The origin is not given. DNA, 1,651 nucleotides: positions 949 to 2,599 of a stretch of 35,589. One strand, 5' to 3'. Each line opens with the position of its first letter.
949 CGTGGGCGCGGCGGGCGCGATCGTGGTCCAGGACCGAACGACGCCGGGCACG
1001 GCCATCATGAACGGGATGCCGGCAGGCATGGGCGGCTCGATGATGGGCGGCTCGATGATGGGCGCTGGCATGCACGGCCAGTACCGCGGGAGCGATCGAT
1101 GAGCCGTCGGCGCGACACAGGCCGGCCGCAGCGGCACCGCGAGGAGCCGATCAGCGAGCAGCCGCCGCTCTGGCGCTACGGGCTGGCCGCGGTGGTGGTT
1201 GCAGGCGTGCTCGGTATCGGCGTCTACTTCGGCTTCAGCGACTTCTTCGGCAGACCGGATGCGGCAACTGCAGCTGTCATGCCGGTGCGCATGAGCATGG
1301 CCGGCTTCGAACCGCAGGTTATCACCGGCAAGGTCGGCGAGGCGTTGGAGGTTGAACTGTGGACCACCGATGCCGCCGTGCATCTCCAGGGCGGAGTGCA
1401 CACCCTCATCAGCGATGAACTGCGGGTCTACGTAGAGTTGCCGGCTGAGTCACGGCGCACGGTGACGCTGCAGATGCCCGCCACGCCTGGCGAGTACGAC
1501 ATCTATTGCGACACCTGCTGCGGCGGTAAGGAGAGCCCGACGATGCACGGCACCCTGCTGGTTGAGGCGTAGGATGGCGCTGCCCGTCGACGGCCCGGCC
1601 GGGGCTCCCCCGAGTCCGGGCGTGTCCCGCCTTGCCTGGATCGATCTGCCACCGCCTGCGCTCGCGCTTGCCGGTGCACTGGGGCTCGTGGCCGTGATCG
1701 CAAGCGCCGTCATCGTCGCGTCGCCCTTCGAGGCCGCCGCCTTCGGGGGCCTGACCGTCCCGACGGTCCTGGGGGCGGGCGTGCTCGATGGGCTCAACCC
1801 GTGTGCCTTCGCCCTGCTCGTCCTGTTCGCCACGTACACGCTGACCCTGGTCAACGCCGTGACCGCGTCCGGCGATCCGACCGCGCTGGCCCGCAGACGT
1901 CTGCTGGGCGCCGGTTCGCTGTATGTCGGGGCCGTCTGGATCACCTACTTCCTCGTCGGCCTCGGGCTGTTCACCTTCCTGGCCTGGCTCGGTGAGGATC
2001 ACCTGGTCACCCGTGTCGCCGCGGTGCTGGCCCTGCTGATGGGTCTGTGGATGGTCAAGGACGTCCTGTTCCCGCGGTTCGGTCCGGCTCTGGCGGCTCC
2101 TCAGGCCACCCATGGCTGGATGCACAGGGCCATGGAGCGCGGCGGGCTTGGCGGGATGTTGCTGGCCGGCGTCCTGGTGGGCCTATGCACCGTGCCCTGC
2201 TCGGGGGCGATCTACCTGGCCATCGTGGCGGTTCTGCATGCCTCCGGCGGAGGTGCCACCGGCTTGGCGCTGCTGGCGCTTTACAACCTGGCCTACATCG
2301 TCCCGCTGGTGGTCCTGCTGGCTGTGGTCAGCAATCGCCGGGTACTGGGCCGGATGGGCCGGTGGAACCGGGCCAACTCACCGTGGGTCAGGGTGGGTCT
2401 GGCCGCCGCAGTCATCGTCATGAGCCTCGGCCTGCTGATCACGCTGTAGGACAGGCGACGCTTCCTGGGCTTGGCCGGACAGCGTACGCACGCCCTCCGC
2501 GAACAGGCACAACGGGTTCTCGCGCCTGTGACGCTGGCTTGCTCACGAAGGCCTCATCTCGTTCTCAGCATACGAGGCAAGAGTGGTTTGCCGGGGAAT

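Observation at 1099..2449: Duplicated two-gene module: cupredoxin-fold protein with a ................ motif, translationally coupled to a CcdA/DsbD-family membrane protein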

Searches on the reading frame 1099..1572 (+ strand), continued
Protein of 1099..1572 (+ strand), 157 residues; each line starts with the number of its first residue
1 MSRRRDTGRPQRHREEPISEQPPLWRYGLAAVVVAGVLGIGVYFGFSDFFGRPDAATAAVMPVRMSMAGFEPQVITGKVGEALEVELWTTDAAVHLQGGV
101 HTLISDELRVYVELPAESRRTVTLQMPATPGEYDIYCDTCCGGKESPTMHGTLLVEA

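Call 88: find_encoding_contigs(protein=P0280, flank=4000, max_places=3)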
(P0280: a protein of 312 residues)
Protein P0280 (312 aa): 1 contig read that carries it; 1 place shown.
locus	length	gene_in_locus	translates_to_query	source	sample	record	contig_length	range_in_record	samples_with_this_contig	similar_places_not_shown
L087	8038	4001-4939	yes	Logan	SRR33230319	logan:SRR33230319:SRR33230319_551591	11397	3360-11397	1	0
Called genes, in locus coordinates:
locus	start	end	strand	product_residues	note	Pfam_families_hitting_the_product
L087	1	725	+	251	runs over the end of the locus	PF01243:PNPOx_N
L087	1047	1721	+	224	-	PF00072:Response_reg, PF00486:Trans_reg_C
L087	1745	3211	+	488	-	PF00672:HAMP, PF00512:HisKA, PF02518:HATPase_c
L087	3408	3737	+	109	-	-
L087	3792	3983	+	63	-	-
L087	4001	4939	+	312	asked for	PF00403:HMA (weak), PF13473:Cupredoxin_1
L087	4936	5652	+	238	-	PF02683:DsbD_TM (weak), PF11139:SfLAP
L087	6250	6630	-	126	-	PF09851:SHOCT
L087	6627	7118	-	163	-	PF03625:DUF302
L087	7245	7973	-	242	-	PF13628:DUF4142 (faint), PF03713:DUF305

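Call 89: find_encoding_contigs(protein=P0330, flank=4000, max_places=3)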
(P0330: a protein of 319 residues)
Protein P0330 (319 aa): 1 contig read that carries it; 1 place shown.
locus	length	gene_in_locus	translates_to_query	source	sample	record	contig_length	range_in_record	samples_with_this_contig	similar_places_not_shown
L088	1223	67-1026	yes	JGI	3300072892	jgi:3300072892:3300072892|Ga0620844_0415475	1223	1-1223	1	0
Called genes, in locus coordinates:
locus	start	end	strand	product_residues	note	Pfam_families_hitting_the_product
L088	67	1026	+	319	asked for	PF00403:HMA (weak), PF13473:Cupredoxin_1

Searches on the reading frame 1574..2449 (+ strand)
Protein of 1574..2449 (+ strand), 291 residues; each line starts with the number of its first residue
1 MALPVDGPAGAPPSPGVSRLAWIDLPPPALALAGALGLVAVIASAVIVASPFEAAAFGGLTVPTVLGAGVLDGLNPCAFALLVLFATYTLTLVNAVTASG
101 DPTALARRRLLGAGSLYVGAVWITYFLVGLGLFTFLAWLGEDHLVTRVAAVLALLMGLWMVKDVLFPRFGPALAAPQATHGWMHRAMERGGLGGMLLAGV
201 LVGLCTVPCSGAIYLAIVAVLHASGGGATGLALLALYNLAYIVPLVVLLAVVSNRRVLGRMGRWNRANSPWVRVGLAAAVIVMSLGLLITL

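Call 7: search_protein_families(library=pfam, proteins=[window:1574-2449:+], max_evalue=1)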
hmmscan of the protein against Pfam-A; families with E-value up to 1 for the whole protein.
window:1574-2449:+ (291 aa): 1 family
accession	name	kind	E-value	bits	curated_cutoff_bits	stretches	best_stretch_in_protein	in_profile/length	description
PF17920.6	TetR_C_16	-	0.63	10.7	26.2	0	136-165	53-82/107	Tetracyclin repressor-like, C-terminal domain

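Call 8: search_protein_families(library=ncbifam, proteins=[window:1574-2449:+], max_evalue=1)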
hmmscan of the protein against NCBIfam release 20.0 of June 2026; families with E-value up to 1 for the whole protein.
window:1574-2449:+ (291 aa): 2 families
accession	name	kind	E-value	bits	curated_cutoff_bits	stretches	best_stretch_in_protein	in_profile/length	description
NF004373.0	PRK05740.1-3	equivalog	0.0074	16.1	154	1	241-289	40-86/150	preprotein translocase subunit SecE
NF001419.0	PRK00293.1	subfamily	0.018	13.6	330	1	92-266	194-364/574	protein-disulfide reductase DsbD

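Call 19: find_homologous_proteins(query=A2, max_evalue=0.001)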
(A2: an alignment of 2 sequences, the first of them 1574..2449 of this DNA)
Query A2 (2 sequences) (291 aa, profile of the alignment): 2414 proteins with E <= 0.001 among 8000 candidates; the best 120 are listed.
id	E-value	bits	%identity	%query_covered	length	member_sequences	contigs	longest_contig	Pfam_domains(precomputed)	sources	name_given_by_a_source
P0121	7.0e-149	513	44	83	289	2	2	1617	-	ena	-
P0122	2.2e-145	502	96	100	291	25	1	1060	PF02683.23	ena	-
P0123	7.6e-144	497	95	100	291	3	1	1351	-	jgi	-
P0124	3.1e-143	494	95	100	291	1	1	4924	-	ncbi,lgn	-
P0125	4.2e-137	474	96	95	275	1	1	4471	-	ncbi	ncbi:MAG: cytochrome c biogenesis protein CcdA [Chloroflexota bacterium]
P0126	1.5e-132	459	46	83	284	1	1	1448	-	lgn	-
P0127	1.2e-130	453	49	74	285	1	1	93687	-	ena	-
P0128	1.5e-129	450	47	77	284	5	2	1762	-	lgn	-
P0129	2.6e-129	449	48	75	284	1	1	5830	-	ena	-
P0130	4.8e-129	448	48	83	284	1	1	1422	-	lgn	-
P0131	8.6e-129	447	48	83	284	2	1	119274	-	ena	-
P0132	8.6e-129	447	48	75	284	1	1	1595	-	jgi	jgi:cytochrome c-type biogenesis protein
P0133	9.6e-129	447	48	83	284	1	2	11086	-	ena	-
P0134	1.0e-128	447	50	74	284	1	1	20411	-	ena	-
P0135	1.4e-128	446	48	74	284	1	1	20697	-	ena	-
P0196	3.1e-122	426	79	98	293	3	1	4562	PF02683.23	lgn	-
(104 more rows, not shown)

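Call 30: search_solved_structures(query=A4, max_evalue=10, show_alignments=3)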
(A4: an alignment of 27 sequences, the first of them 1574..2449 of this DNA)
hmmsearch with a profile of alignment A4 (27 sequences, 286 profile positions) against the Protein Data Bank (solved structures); distinct sequences matched with E-value up to 10: 0.

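Call 40: predict_structure(alignment_id=A4)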
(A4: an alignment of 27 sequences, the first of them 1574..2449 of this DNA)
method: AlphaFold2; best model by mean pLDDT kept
length: 291 residues; sequences in the alignment: 27
mean_pLDDT: 63.6   pTM: 0.49
mean pLDDT of the five models: 63.6, 63.4, 59.6, 57.0, 56.3
residues with pLDDT >= 90: 0; 70-90: 84; 50-70: 169; < 50: 38
segments of 3 or more residues with pLDDT < 50: 1-8, 15-24, 50-57, 173-177
pLDDT, mean of each block of 10 residues (from residue 1): 42 45 53 65 59 48 65 61 65 71 73 72 67 58 57 62 66 50 68 75 67 65 71 71 69 74 78 72 56 45
secondary structure, 60 per line:
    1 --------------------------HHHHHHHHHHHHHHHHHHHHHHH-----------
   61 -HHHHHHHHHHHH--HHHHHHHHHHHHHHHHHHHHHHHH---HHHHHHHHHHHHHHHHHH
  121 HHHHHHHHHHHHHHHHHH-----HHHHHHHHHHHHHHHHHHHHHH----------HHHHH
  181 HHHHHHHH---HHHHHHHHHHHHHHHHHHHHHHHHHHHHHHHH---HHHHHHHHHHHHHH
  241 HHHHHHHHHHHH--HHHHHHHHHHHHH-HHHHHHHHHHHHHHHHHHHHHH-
elements in order: H27-49 H62-73 H76-99 H103-138 H144-165 H176-188 H192-223 H227-252 H255-267 H269-290

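Call 44: fold_search(model_id=the predicted structure, library=pdb)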
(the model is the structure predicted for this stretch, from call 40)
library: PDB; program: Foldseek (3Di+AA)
matches with E <= 10: 116; with E <= 0.001: 0
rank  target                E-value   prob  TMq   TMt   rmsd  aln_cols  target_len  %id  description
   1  3zx6_B                9.2e-01  0.08  0.15  0.14  51.5       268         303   20  Structure of Hamp(AF1503)-Tsr fusion - Hamp (A291V) mutant (released 2012-02-29)
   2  9jih_A                1.4e+00  0.04  0.10  0.11  33.3       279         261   14  Crystal structure of BAR domain of ACAP4 (released 2026-01-14)
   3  9jih_B                1.6e+00  0.04  0.10  0.11  33.3       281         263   14  Crystal structure of BAR domain of ACAP4 (released 2026-01-14)
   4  7udn_B                1.8e+00  0.06  0.14  0.14  19.7       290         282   13  Crystal structure of designed helical repeat protein RPB_PLP1_R6 in alternative conformation 2 (released 2023-03-22)
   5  8ubz                  1.9e+00  0.09  0.17  0.13  17.1       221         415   16  Choline-bound FLVCR1 (released 2024-03-27)
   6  4h8s_C                2.0e+00  0.04  0.12  0.10  33.8       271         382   12  Crystal structure of human APPL2BARPH domain (released 2012-10-17)
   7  8xma_B                2.3e+00  0.08  0.16  0.16  20.5       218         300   10  Cryo-EM structure of human ZnT1 WT, in the presence of zinc, determined in an outward-facing conformation (released 2024-10-30)
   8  2z0n                  2.3e+00  0.07  0.18  0.21  30.6       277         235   10  Crystal structure of APPL1-BAR domain (released 2008-05-13)
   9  7zjr                  2.3e+00  0.06  0.14  0.15  22.3       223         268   14  X-ray structure of the periplasmic region of PilJ from P. aeruginosa (released 2022-04-27)
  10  4h8s_A                2.3e+00  0.06  0.14  0.11  34.3       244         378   11  Crystal structure of human APPL2BARPH domain (released 2012-10-17)
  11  7sel_A                2.3e+00  0.05  0.15  0.09  26.0       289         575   13  E. coli MsbA in complex with LPS and inhibitor G7090 (compound 3) (released 2022-03-09)
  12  8hki_Q                2.4e+00  0.08  0.17  0.18  19.3       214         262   11  Human TRiC open state (released 2023-12-13)
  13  8odt_A                2.4e+00  0.04  0.12  0.15  29.2       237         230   13  Structure of TolQR complex from E.coli (released 2023-11-01)
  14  6umm_B                2.5e+00  0.08  0.22  0.17  17.7       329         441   17  A complete structure of the ESX-3 translocon complex (released 2019-10-23)
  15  1wdz_A                2.5e+00  0.06  0.15  0.18  30.4       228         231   11  Crystal structure of RCB domain of IRSp53 (released 2005-06-07)
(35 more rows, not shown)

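Call 46: search_protein_families(library=pfam, alignment_id=A5, max_evalue=1)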
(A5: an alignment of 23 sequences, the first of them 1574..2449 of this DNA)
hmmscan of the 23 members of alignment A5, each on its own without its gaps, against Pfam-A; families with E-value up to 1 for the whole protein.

A. member 1, window:1574-2449:+ (291 aa): 1 family
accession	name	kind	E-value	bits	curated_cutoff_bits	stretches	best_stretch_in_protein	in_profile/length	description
PF17920.6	TetR_C_16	-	0.63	10.7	26.2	0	136-165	53-82/107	Tetracyclin repressor-like, C-terminal domain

B. families by the number of members that match (of 23 scanned): 12 families
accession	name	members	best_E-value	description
PF02683.22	DsbD_TM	10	1.1e-07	Cytochrome C biogenesis protein transmembrane domain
PF11139.14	SfLAP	8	0.00039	Sap, sulfolipid-1-addressing protein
PF24648.1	DUF7641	5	0.064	Domain of unknown function (DUF7641)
PF13386.12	DsbD_2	4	2.1e-11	Cytochrome C biogenesis protein transmembrane region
PF01810.24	LysE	1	0.0029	LysE type translocator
PF04246.17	RseC_MucC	1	0.085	Positive regulator of sigma(E), RseC/MucC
PF08255.16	Leader_Trp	1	0.14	Trp-operon Leader Peptide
PF10306.14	FLILHELTA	1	0.23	Hypothetical protein FLILHELTA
PF19609.4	DUF6114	1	0.35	Family of unknown function (DUF6114)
PF20990.2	DUF2207_C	1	0.47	Predicted membrane protein (DUF2207) C-terminal domain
PF17920.6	TetR_C_16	1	0.63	Tetracyclin repressor-like, C-terminal domain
PF19779.4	DUF6264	1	0.84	Family of unknown function (DUF6264)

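Call 47: search_protein_families(library=ncbifam, alignment_id=A5, max_evalue=1)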
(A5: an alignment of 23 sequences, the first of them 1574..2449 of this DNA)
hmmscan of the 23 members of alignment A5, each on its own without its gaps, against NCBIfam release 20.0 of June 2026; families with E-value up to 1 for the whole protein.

A. member 1, window:1574-2449:+ (291 aa): 2 families
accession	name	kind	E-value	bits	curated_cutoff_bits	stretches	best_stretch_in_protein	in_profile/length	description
NF004373.0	PRK05740.1-3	equivalog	0.0074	16.1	154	1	241-289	40-86/150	preprotein translocase subunit SecE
NF001419.0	PRK00293.1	subfamily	0.018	13.6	330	1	92-266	194-364/574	protein-disulfide reductase DsbD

B. families by the number of members that match (of 23 scanned): 11 families
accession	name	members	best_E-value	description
NF045694.1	seleno_TsoB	16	0.00012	rhodanese/DsbD fusion-like selenoprotein TsoB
NF001419.0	PRK00293.1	11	0.00063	protein-disulfide reductase DsbD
TIGR02908.1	CoxD_Bacillus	5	0.032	cytochrome c oxidase subunit IVB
NF040495.1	tranport_ArsG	4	1.8e-14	aromatic aminobenezylarsenical efflux permease ArsG family transporter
NF040554.1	mini_HHHH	4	0.063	HHHH-motif protein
NF004373.0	PRK05740.1-3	1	0.0074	preprotein translocase subunit SecE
TIGR00917.1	2A060601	1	0.041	NPC intracellular cholesterol transporter 1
NF009316.0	PRK12674.1-5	1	0.069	Na+/H+ antiporter subunit G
NF001415.0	PRK00292.1-2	1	0.069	glucokinase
NF038346.1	FtsX_actino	1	0.16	permease-like cell division protein FtsX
NF009313.0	PRK12674.1-1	1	0.83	Na+/H+ antiporter subunit G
